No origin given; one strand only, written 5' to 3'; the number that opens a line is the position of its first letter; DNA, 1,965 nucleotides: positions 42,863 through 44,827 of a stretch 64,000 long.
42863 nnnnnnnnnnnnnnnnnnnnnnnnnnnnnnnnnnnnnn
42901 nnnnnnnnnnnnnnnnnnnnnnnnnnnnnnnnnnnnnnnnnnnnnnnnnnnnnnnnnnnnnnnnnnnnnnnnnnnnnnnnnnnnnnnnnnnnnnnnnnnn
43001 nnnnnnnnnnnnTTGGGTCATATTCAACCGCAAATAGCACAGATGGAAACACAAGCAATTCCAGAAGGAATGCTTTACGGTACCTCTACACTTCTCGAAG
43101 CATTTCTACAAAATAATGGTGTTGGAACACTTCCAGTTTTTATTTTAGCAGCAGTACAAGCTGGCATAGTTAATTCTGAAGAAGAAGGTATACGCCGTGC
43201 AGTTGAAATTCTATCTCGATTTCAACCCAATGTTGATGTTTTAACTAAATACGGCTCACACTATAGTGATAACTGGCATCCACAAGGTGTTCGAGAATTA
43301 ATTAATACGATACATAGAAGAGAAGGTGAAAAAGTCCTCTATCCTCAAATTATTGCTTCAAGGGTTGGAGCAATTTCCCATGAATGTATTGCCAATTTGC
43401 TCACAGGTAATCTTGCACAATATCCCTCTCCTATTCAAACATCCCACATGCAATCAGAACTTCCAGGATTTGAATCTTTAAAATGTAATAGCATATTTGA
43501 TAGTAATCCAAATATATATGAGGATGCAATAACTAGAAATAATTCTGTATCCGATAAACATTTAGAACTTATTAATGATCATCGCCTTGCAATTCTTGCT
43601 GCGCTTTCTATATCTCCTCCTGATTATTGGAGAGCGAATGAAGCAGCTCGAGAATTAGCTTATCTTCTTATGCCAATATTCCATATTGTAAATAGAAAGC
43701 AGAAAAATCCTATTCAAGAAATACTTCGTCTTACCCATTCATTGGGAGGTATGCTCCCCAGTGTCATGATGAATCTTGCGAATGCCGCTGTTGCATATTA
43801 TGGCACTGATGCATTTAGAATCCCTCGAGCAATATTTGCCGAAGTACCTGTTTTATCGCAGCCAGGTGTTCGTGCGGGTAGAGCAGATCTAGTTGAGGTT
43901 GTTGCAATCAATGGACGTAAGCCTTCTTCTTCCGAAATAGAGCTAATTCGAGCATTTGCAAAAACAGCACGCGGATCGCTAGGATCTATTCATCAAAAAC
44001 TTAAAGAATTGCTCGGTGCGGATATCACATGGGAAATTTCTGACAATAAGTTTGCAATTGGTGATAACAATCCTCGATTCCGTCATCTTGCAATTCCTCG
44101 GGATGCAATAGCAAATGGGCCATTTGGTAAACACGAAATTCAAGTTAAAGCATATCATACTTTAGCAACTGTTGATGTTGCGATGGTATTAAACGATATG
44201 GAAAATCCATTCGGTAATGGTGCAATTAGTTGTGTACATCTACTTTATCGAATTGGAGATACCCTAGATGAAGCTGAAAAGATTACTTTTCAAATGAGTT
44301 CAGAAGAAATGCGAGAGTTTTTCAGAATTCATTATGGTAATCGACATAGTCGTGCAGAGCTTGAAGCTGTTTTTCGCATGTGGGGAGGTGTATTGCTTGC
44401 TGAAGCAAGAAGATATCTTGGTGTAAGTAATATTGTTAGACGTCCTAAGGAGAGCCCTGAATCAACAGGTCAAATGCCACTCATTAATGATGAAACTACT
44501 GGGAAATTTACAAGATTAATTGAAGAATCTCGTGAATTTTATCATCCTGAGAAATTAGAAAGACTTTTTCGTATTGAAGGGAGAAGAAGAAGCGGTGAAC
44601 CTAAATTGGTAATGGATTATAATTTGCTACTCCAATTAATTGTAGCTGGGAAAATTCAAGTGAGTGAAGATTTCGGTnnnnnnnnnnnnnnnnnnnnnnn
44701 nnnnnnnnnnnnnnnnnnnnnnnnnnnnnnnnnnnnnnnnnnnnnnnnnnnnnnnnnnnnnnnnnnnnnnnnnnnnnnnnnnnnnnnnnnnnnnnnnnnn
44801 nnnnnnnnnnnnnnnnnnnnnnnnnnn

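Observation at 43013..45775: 920-aa protein carrying a DnaG-type primase core (Zn-finger plus TOPRIM) behind a 550-aa unknown N-terminal domain; compositionally atypical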

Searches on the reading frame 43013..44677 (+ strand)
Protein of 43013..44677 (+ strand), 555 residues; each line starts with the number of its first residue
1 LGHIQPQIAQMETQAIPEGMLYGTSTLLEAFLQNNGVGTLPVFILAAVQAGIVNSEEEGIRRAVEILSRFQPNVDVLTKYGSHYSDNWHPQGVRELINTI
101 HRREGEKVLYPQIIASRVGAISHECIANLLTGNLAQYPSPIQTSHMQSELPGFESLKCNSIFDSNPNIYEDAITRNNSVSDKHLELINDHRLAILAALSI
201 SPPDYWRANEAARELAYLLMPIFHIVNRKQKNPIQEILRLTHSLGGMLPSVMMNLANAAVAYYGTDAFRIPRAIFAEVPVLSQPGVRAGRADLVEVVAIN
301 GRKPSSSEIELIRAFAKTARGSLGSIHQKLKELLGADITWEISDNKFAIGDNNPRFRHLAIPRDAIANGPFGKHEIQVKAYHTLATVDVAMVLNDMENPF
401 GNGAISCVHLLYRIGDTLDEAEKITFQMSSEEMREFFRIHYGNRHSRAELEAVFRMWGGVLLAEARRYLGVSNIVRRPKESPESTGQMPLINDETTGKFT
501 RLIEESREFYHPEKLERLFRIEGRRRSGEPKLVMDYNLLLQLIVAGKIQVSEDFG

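Call 39: search_solved_structures(query=A3, max_evalue=1)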
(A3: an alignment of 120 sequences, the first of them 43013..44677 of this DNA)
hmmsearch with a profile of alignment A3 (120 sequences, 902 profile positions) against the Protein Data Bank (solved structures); distinct sequences matched with E-value up to 1: 15.
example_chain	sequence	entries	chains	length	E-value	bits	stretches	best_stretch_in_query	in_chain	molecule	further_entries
2au3_A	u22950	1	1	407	1.3e-25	93.1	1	539-847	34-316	DNA primase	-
5vaz_A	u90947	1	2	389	5.7e-14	54.6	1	611-841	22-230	DNA primase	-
4e2k_A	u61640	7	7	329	1.5e-11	46.6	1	602-852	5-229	DNA primase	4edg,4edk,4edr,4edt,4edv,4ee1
1dd9_A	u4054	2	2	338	1.5e-10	43.3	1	692-840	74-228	DNA PRIMASE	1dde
5guj_A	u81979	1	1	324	2e-10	42.9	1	657-851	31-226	DNA primase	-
1eqn_A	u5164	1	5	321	2.4e-10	42.6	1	692-840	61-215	DNA PRIMASE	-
1d0q_A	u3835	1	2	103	7.9e-10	40.9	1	537-573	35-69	DNA PRIMASE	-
3b39_A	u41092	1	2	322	1.1e-09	40.5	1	692-836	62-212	DNA primase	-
5w33_A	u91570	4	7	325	1.7e-07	33.2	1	626-677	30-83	DNA primase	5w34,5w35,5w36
1t6t_1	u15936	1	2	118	6e-05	24.8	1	773-857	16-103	putative protein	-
1nui_A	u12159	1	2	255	0.0016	20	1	771-847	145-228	DNA primase/helicase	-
6n7i_A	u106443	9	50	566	0.0035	18.9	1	771-847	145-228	DNA primase/helicase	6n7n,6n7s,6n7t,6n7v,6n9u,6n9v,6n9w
5ikn_D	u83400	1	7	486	0.0035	18.9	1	771-847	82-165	DNA primase/helicase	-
1q57_A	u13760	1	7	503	0.0038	18.8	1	771-847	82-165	DNA primase/helicase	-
3pm8_A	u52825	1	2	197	0.31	12.4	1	819-853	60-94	Calcium-dependent protein kinase 2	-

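Call 47: predict_structure(alignment_id=A4)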
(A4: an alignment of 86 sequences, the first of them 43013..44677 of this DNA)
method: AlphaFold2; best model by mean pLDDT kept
length: 555 residues; sequences in the alignment: 86
mean_pLDDT: 87.4   pTM: 0.89
mean pLDDT of the five models: 87.4, 85.8, 85.6, 84.9, 84.8
residues with pLDDT >= 90: 376; 70-90: 105; 50-70: 50; < 50: 24
segments of 3 or more residues with pLDDT < 50: 1-4, 155-164, 484-489
pLDDT, mean of each block of 10 residues (from residue 1): 54 74 89 87 95 95 95 89 86 88 84 92 94 77 52 46 57 90 95 96 95 95 77 92 90 96 86 95 91 98 97 95 97 97 97 92 95 97 98 96 96 90 97 97 94 93 94 59 48 74 95 86 93 92 92 73
secondary structure, 60 per line:
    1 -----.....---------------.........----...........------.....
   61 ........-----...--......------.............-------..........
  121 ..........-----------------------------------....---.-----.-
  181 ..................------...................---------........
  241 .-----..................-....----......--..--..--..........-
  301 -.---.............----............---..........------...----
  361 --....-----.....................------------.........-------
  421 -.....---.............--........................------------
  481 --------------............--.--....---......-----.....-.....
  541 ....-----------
elements in order: H6-10 H26-34 H39-49 H56-68 H81-84 H91-103 H111-130 H166-169 H181-198 H205-223 H233-241 H247-264 H266-269 E274-279 E290-299 H306-318 H323-334 E338-347 H363-366 H372-392 E405-413 E422-426 H430-442 H445-468 H495-506 H512-515 E519-524 E530-534 H536-544

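Call 50: fold_search(model_id=the predicted structure, library=pdb)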
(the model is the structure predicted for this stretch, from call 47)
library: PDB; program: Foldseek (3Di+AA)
matches with E <= 10: 108; with E <= 0.001: 0
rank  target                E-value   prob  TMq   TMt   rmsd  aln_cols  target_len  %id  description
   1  9iac_B                7.4e-02  0.54  0.15  0.26  17.1       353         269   11  Structure of the Argonaute-associated Cas4 family protein 1 (ACE1) from Microcystis aeruginosa (MaACE1) (released 2025-04-23)
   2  9iac_A                1.1e-01  0.47  0.14  0.25  13.5       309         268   11  Structure of the Argonaute-associated Cas4 family protein 1 (ACE1) from Microcystis aeruginosa (MaACE1) (released 2025-04-23)
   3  9iab_B                1.9e-01  0.69  0.16  0.29  12.0       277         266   12  Structure of the Argonaute-associated Cas4 family protein 1 (ACE1) from Chroococcidiopsis thermalis (CtACE1) (released 2025-04-23)
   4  9iab_A                4.7e-01  0.54  0.19  0.34  14.3       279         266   13  Structure of the Argonaute-associated Cas4 family protein 1 (ACE1) from Chroococcidiopsis thermalis (CtACE1) (released 2025-04-23)
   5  4o9t_B                8.9e-01  0.06  0.08  0.13  17.6       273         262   13  Mechanism of transhydrogenase coupling proton translocation and hydride transfer (released 2014-06-11)
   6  5ham_A                1.7e+00  0.05  0.09  0.15  20.0       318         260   10  Structure of Rickettsia bellii effector protein RickCE (released 2016-07-27)
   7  3aq0_C                2.1e+00  0.02  0.08  0.10  23.0       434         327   11  Ligand-bound form of Arabidopsis medium/long-chain length prenyl pyrophosphate synthase (surface polar residue mutant) (released 2011-01-19)
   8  8qzc_A                2.1e+00  0.01  0.10  0.08  27.9       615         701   11  Structure of calcium-bound mTMEM16A(ac)-L647V/I733V chloride channel at 3.29 A resolution (released 2023-12-06)
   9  9io5_G                2.2e+00  0.04  0.08  0.14  20.4       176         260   14  Cryo-EM structure of G1-ATPase dimer from Mycoplasma mobile gliding machinery (released 2025-03-12)
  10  7a0w_B                2.2e+00  0.03  0.11  0.15  25.3       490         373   11  Structure of dimeric sodium proton antiporter NhaA, at pH 8.5, crystallized with chimeric Fab antibodies (released 2022-02-23)
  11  5ee4_F                2.3e+00  0.08  0.10  0.23  14.6       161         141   14  The crystal structure of HpuA from Kingella denitrificans in complex with human haemoglobin (released 2015-11-04)
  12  7lw9_A                2.8e+00  0.18  0.13  0.26   8.5       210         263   10  Human Exonuclease 5 crystal structure in complex with ssDNA, Sm, and Na (released 2021-07-14)
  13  7a0x_A                2.8e+00  0.03  0.12  0.16  25.0       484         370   10  Structure of dimeric sodium proton antiporter NhaA, at pH 6.0, crystallized with chimeric Fab antibodies (released 2022-02-23)
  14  7a0w_A                2.8e+00  0.03  0.11  0.15  25.5       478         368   10  Structure of dimeric sodium proton antiporter NhaA, at pH 8.5, crystallized with chimeric Fab antibodies (released 2022-02-23)
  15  5uni_B                2.9e+00  0.03  0.08  0.14  17.4       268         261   14  Critical role of water molecules for proton translocation of the membrane-bound transhydrogenase (released 2017-05-10)
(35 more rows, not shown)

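Call 54: fold_search(model_id=the predicted structure, library=viral)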
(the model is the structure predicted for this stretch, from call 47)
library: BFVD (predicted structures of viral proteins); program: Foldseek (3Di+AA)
matches with E <= 10: 166; with E <= 0.001: 1
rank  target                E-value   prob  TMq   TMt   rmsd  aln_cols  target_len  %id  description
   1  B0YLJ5                8.0e-04  0.98  0.23  0.29  20.3       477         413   12  Uncharacterized protein [Glossina hytrovirus (isolate Glossina pallidipes/Ethiopia/Seibersdorf/-)]
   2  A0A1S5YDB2            6.4e-03  0.98  0.18  0.30  14.4       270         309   12  PD-(D/E)XK endonuclease-like domain-containing protein [Leptopilina boulardi filamentous virus]
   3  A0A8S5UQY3            9.3e-03  0.96  0.20  0.28  17.2       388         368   12  Exodeoxyribonuclease 8 [Podoviridae sp. ctQyH19]
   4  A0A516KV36            1.1e-02  0.38  0.15  0.14  31.6       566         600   12  Uncharacterized protein [Microbacterium phage FuzzBuster]
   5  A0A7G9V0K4            1.3e-02  0.91  0.17  0.19  14.8       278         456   15  (no name in the UniProt tables at hand)
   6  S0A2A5                1.3e-02  0.90  0.18  0.20  19.7       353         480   12  PD-(D/E)XK nuclease superfamily protein [Cellulophaga phage phi14:2]
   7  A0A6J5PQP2            1.8e-02  0.92  0.17  0.28  13.1       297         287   12  PD-(D/E)XK nuclease superfamily [uncultured Caudovirales phage]
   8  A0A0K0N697            2.6e-02  0.72  0.19  0.24  21.1       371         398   11  PD-(D/E)XK endonuclease-like domain-containing protein [Tsukamurella phage TIN4]
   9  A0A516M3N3            3.4e-02  0.99  0.26  0.41   9.2       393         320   11  (no name in the UniProt tables at hand)
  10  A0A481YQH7            4.7e-02  0.82  0.18  0.34  19.2       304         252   10  Exonuclease [Pithovirus LCDPAC02]
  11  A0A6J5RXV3            6.8e-02  0.69  0.16  0.28  14.3       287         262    8  COG2887 RecB family exonuclease [uncultured Caudovirales phage]
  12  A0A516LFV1            7.1e-02  0.63  0.21  0.31  20.1       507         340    9  (no name in the UniProt tables at hand)
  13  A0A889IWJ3            1.1e-01  0.38  0.12  0.20  17.2       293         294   13  Nuclear protein [Otarine gammaherpesvirus 4]
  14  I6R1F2                1.1e-01  0.30  0.14  0.20  23.0       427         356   10  (no name in the UniProt tables at hand)
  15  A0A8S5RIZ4            1.1e-01  0.14  0.12  0.17  18.7       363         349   10  Uncharacterized protein [virus sp. ctML55]
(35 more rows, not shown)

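Call 56: search_protein_families(library=pfam, alignment_id=A5, max_evalue=10)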
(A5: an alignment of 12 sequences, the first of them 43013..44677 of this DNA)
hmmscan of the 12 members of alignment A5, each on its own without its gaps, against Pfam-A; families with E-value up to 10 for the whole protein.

A. member 1, window:43013-44677:+ (555 aa): 0 families

B. families by the number of members that match (of 12 scanned): 3 families
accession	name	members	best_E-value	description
PF21475.2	PaaA-like_N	1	0.047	PaaA-like, N-terminal domain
PF23502.1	YdgV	1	0.089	YdgV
PF12921.12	ATP13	1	0.22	Mitochondrial ATPase expression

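Call 79: search_solved_structures(query=A5, max_evalue=10, show_alignments=3)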
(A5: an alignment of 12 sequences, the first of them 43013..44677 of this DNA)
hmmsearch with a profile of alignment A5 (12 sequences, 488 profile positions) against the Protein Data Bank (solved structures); distinct sequences matched with E-value up to 10: 0.

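Call 80: search_dna_similar(query=window:43013-44677:+, collection=phages, mode=protein, max_evalue=1, max_rows=15)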
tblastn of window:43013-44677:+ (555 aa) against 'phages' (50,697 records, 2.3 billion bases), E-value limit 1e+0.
No match.
